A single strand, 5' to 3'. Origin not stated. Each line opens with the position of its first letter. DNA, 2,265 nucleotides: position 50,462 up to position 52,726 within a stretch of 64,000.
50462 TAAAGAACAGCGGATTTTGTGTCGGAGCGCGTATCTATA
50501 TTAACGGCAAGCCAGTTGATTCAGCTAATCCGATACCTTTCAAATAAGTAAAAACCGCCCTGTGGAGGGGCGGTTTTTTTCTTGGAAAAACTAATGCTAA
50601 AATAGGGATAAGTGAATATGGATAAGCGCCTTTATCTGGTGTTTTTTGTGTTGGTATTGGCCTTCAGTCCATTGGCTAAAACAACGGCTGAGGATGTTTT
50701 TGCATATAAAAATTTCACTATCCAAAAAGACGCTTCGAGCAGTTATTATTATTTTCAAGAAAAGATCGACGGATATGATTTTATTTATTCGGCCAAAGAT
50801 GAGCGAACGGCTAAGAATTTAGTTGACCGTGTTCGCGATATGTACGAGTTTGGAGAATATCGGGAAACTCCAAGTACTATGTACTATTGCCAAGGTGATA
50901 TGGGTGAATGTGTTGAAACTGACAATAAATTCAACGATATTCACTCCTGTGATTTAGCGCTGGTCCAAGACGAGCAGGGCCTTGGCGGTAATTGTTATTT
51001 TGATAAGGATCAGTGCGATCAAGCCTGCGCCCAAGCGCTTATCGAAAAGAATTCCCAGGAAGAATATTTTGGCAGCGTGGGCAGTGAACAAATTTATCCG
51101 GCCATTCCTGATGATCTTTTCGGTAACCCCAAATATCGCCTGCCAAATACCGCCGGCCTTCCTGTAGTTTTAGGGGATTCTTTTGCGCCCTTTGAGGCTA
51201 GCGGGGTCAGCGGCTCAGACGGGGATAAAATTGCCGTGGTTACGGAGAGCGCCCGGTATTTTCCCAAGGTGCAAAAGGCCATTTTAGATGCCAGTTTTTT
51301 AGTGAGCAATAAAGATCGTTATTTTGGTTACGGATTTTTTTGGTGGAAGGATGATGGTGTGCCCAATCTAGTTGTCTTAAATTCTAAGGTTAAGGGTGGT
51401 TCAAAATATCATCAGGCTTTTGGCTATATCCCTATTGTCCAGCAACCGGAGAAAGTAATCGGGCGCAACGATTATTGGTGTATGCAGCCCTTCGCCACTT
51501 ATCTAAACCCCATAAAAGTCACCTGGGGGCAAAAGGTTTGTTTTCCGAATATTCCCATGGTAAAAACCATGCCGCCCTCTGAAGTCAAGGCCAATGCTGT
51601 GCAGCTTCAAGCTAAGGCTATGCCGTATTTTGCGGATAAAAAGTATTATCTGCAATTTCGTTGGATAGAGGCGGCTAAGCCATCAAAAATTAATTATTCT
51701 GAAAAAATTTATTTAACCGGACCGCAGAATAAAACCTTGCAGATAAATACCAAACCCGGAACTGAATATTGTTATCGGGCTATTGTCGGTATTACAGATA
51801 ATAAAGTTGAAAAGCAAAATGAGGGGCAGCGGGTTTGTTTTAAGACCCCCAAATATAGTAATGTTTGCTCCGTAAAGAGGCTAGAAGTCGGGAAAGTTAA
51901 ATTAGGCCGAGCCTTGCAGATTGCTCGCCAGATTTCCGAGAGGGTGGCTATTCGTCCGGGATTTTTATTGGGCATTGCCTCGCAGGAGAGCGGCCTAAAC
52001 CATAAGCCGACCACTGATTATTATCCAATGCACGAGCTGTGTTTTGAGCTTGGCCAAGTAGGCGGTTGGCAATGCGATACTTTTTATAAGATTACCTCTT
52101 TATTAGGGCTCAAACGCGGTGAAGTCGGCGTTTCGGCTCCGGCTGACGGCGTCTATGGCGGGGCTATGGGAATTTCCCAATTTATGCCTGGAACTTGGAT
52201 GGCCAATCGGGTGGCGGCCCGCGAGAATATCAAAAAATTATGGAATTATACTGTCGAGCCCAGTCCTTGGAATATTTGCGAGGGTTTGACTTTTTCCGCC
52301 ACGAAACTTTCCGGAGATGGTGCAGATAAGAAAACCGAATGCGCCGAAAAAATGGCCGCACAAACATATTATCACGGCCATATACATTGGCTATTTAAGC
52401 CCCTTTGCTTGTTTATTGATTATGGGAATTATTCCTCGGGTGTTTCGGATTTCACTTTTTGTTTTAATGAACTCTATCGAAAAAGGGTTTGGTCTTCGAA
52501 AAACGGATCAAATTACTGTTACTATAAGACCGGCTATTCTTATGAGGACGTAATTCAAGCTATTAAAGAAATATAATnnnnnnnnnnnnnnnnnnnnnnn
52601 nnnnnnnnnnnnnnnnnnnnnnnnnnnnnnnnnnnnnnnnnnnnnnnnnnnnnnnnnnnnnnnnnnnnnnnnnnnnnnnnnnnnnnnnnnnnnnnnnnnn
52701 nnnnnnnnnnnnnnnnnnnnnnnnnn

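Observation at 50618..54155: Tandem paralogous lytic transglycosylases with long non-catalytic N-terminal regions close the island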

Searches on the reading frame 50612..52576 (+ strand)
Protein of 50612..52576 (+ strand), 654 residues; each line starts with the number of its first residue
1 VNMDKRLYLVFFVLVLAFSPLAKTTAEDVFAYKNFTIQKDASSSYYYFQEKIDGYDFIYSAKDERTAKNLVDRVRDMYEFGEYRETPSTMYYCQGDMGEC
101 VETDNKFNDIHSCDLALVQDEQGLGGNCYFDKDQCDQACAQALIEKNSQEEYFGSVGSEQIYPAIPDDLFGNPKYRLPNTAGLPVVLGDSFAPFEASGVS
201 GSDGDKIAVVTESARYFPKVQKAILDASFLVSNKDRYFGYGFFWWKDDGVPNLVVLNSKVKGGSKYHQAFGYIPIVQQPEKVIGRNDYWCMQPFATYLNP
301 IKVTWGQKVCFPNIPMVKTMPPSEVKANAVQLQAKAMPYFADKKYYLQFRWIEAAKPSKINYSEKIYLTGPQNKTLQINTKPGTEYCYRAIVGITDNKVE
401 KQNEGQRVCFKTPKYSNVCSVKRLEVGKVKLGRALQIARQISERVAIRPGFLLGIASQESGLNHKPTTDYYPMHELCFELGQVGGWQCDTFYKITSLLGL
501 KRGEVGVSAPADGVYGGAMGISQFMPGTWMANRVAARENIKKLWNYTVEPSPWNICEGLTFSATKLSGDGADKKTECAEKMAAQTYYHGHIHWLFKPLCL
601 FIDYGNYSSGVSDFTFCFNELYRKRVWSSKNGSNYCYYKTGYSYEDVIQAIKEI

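Call 4: search_protein_families(library=pfam, proteins=[window:50612-52576:+], max_evalue=1)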
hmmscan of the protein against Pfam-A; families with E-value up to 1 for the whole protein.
window:50612-52576:+ (654 aa): 1 family
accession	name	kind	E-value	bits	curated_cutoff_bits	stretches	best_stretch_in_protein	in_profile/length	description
PF13406.11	SLT_2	-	0.0017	18.1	24.3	1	418-536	57-173/292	Transglycosylase SLT domain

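Call 5: search_protein_families(library=ncbifam, proteins=[window:50612-52576:+], max_evalue=1)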
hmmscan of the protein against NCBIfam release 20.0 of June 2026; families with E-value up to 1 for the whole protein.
window:50612-52576:+ (654 aa): 3 families
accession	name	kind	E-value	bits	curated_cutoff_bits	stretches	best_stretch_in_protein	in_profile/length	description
TIGR02283.1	MltB_2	subfamily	0.00013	21.3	248.45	1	392-534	28-172/300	lytic murein transglycosylase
TIGR02282.1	MltB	equivalog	0.0076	15.4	281.4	1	509-534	142-167/290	lytic murein transglycosylase B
NF008029.0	PRK10760.1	equivalog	0.064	12.3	449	1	504-544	204-245/359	lytic murein transglycosylase B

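Call 7: search_solved_structures(query=window:50612-52576:+, max_evalue=10, show_alignments=2)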
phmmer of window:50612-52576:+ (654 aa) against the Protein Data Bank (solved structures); distinct sequences matched with E-value up to 10: 1.
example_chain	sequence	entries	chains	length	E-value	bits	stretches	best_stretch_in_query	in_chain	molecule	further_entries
4aur_A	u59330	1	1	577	1.1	10.4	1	515-564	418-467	LEOA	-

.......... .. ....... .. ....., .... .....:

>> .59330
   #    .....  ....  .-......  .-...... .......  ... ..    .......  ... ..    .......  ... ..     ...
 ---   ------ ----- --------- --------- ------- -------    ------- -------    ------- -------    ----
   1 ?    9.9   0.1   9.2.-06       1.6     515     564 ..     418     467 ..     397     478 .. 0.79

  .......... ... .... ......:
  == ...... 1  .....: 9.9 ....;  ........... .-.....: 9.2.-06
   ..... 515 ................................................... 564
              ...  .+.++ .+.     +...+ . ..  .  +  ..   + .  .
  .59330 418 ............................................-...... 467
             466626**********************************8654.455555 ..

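Call 9: find_homologous_proteins(query=window:50612-52576:+)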
Query window:50612-52576:+ (654 aa): 1 proteins with E <= 0.001 among 8000 candidates.
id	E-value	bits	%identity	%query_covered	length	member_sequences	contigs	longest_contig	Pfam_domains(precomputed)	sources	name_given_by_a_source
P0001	0.0e+0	1546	100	100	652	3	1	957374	-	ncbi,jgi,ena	ncbi:MAG: hypothetical protein WC449_01390 [Candidatus Paceibacterota bacterium]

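Call 51: find_homologous_proteins(query=A5, max_evalue=0.00001)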
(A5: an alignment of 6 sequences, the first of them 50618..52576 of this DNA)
Query A5 (6 sequences) (652 aa, profile of the alignment): 2 proteins with E <= 0.00001 among 8000 candidates.
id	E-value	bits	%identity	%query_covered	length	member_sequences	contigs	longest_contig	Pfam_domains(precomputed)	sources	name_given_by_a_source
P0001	1.4e-212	726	100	100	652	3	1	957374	-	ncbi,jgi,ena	ncbi:MAG: hypothetical protein WC449_01390 [Candidatus Paceibacterota bacterium]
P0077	8.8e-24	102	34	26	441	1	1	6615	PF15921.10,PF13406.12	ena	-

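Call 65: predict_structure(alignment_id=A7)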
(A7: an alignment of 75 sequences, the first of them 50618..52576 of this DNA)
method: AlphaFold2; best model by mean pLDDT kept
length: 652 residues; sequences in the alignment: 75
mean_pLDDT: 63.8   pTM: 0.52
mean pLDDT of the five models: 63.8, 63.6, 63.3, 63.0, 62.1
residues with pLDDT >= 90: 128; 70-90: 202; 50-70: 102; < 50: 220
segments of 3 or more residues with pLDDT < 50: 17-19, 79-245, 247-284, 293-298
pLDDT, mean of each block of 10 residues (from residue 1): 77 67 67 87 84 81 87 67 39 33 28 28 28 32 26 26 29 31 28 26 27 34 34 33 44 31 33 31 53 45 58 64 58 61 79 76 74 66 82 74 78 72 87 94 96 93 67 78 90 91 87 86 95 93 87 96 97 94 86 67 81 90 61 72 77 69
secondary structure, 60 per line:
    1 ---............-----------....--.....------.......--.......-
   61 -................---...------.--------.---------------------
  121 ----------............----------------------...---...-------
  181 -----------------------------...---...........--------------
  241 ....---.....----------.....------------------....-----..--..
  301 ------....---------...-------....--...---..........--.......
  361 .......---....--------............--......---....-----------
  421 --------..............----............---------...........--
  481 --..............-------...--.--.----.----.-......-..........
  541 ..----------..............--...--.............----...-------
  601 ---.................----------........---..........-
elements in order: H4-15 E27-30 E33-37 E44-50 E53-59 H62-77 H131-142 H216-226 E241-244 E248-252 H263-267 E286-289 E307-310 E330-333 E342-351 E354-367 E371-374 E383-394 E397-402 E406-409 H429-442 H447-458 E468-470 H471-478 H483-496 E504-506 H524-529 H531-542 H553-566 H574-586 H604-620 H631-638 H642-651

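Call 67: fold_search(model_id=the predicted structure, library=pdb)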
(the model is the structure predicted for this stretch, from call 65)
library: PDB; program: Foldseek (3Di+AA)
matches with E <= 10: 1452; with E <= 0.001: 5
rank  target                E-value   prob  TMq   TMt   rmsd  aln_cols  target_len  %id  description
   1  7s2s_B                4.5e-04  1.00  0.13  0.37   8.9       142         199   11  nanobody bound to Interleukin-2Rbeta (released 2022-03-30)
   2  7s2s_D                4.7e-04  1.00  0.13  0.36   9.0       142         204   11  nanobody bound to Interleukin-2Rbeta (released 2022-03-30)
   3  2b5i_B                7.9e-04  1.00  0.13  0.37   8.6       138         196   12  cytokine receptor complex (released 2005-11-29)
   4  6u4z                  7.9e-04  0.90  0.15  0.19  17.4       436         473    7  Crystal Structure of a family 76 glycoside hydrolase from a bovine Bacteroides thetaiotaomicron strain (released 2020-04-29)
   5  9kmc_B                9.3e-04  1.00  0.12  0.32   8.6       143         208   11  Cryo-EM structure of the heterotrimeric interleukin-2 receptor in complex with interleukin-2 and anti-CD25 Fab S417 (released 2025-11-19)
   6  7cg1_MODEL_1_A        1.1e-03  1.00  0.13  0.54   7.2       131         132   17  Solution structure of the sensor domain of the anti-sigma factor RsgI4 in Pseudobacteroides cellulosolvens (released 2021-06-30)
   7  2erj_F                1.3e-03  1.00  0.13  0.36   8.0       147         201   11  Crystal structure of the heterotrimeric interleukin-2 receptor in complex with interleukin-2 (released 2006-02-21)
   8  2erj_B                1.8e-03  1.00  0.13  0.37   8.6       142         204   10  Crystal structure of the heterotrimeric interleukin-2 receptor in complex with interleukin-2 (released 2006-02-21)
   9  6dg5_B                2.0e-03  1.00  0.13  0.35   8.9       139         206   12  Structure of a de novo designed Interleukin-2/Interleukin-15 mimetic complex with IL-2Rb and IL-2Rg (released 2019-01-16)
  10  9qk2_G                2.1e-03  0.57  0.13  0.09  27.1       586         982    9  Structure of the Complement classical and lectin pathway C3 convertase in complex with substrate C3 (released 2025-12-24)
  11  9e2t_J                2.2e-03  1.00  0.14  0.35  11.2       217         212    8  Structure of a de novo designed interleukin-21 mimetic complex with IL-21R and IL-2Rg (released 2025-09-24)
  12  9qpy_B                2.2e-03  0.47  0.12  0.13  30.4       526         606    9  Structure of the Complement classical and lectin pathway C3 convertase (released 2025-12-24)
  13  3se4_C                2.6e-03  0.99  0.13  0.36  11.4       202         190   10  human IFNw-IFNAR ternary complex (released 2011-08-31)
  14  5hcd_A                2.6e-03  0.35  0.11  0.08  27.6       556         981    9  Ternary complex of human Complement C5 with Ornithodoros moubata OmCI and Rhipicephalus microplus RaCI2 (released 2016-03-30)
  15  5l2h_B                2.8e-03  1.00  0.12  0.57   5.0       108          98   20  Crystal Structure of W26A mutant of anti-EGFR Centyrin P54AR4-83v2 (released 2016-11-02)
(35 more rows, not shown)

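Call 94: fold_search(model_id=the predicted structure, library=viral)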
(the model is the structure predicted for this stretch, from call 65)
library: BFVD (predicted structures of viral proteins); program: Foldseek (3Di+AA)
matches with E <= 10: 344; with E <= 0.001: 1
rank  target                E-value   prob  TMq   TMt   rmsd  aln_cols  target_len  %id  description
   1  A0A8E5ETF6            1.3e-04  0.94  0.13  0.09  26.8       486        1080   11  Membrane protein ORF125 [Anguillid herpesvirus 1]
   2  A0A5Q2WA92            1.1e-03  0.75  0.11  0.06  49.3       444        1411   11  (no name in the UniProt tables at hand)
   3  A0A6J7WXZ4            1.2e-03  0.44  0.09  0.10  41.1       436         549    9  Uncharacterized protein [uncultured Caudovirales phage]
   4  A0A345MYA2            1.3e-03  0.99  0.12  0.17  15.5       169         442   12  (no name in the UniProt tables at hand)
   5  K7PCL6                1.8e-03  0.92  0.13  0.14  27.5       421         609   10  Protein ORF129A [Cyprinid herpesvirus 1]
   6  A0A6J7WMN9            2.6e-03  0.23  0.07  0.06  53.7       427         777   10  Uncharacterized protein [uncultured Caudovirales phage]
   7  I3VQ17                3.2e-03  0.92  0.12  0.17  28.9       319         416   10  B39.2 [miniopterid betaherpesvirus 1]
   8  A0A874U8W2            3.5e-03  0.99  0.13  0.22  16.7       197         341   14  (no name in the UniProt tables at hand)
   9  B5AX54                3.9e-03  0.85  0.12  0.16  39.2       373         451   10  Gp35 virion protein [Iodobacter phage PhiPLPE]
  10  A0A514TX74            6.5e-03  0.38  0.10  0.14  36.3       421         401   10  (no name in the UniProt tables at hand)
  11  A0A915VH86            6.9e-03  0.21  0.08  0.11  27.8       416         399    9  (no name in the UniProt tables at hand)
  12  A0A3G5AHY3            1.2e-02  0.30  0.11  0.09  31.9       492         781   10  Uncharacterized protein [Sylvanvirus sp.]
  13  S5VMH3                1.8e-02  0.15  0.08  0.11  37.0       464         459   11  Putative phage tail fiber protein [Pseudomonas phage PaBG]
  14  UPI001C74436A         1.8e-02  0.07  0.06  0.04  32.8       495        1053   10  (no name look-up for this kind of identifier)
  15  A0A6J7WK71            1.9e-02  0.96  0.13  0.08  14.7       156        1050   13  Uncharacterized protein [uncultured Caudovirales phage]
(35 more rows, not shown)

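Call 95: search_protein_families(library=phrogs, proteins=[window:50618-52576:+], max_evalue=0.01)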
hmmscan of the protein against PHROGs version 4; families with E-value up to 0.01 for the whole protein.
window:50618-52576:+ (652 aa): 0 families

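Call 102: find_related_loci(query=window:50618-52576:+, collection=metagenome_contigs, flank=6000)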
Query window:50618-52576:+ (652 aa) in metagenome_contigs; peptide patterns used: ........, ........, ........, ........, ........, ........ (x = any residue, [..] = any of these).
12 stretches matched a pattern, but none encodes a relative of the query by tblastn (E <= 1e-3).
